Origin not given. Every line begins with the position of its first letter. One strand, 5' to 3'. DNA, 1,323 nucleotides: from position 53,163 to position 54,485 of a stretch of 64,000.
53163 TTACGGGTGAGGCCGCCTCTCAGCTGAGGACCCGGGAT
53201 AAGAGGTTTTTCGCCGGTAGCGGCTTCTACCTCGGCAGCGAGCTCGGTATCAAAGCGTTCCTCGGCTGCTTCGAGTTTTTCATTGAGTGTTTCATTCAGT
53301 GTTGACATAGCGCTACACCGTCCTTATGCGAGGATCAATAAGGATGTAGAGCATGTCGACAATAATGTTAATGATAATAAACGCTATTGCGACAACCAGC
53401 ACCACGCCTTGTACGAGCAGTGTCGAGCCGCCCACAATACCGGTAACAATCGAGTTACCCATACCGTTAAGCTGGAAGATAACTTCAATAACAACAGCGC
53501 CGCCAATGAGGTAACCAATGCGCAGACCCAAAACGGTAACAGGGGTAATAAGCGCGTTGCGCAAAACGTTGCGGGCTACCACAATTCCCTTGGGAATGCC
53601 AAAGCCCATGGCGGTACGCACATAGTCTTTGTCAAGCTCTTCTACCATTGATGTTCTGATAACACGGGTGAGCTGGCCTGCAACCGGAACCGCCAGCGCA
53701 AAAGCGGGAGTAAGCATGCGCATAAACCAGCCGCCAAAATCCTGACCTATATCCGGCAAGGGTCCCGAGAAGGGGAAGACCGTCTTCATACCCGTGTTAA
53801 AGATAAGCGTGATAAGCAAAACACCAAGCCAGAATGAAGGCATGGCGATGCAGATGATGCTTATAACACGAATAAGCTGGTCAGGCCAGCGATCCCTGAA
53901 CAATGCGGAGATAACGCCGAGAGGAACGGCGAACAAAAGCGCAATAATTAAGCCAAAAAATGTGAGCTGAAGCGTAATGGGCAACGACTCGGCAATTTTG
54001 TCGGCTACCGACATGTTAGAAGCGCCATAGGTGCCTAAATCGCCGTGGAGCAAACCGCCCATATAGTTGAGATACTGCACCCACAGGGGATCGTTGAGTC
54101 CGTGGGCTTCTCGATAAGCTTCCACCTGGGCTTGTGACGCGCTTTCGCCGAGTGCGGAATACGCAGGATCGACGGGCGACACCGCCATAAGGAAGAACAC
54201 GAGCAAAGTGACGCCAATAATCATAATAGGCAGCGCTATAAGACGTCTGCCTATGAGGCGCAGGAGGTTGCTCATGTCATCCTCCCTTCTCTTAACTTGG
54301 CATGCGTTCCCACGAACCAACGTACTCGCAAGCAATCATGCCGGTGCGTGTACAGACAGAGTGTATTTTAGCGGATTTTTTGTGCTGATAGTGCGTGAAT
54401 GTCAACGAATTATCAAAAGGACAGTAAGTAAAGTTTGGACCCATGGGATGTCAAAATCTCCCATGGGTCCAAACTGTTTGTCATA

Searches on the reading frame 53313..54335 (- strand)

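Call 36: search_protein_families(library=pfam, proteins=[window:53313-54335:-], max_evalue=0.0001)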
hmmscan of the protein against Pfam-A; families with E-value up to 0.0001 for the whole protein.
window:53313-54335:- (340 aa): 2 families
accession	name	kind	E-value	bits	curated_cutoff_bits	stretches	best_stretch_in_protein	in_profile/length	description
PF00528.27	BPD_transp_1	-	4.7e-33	114.9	26.4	1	136-338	1-183/184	Binding-protein-dependent transport system inner membrane component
PF19300.4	BPD_transp_1_N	-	6.4e-12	46.1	23.8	1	25-103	2-81/114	Binding-prot-dependent transport system membrane comp, N-term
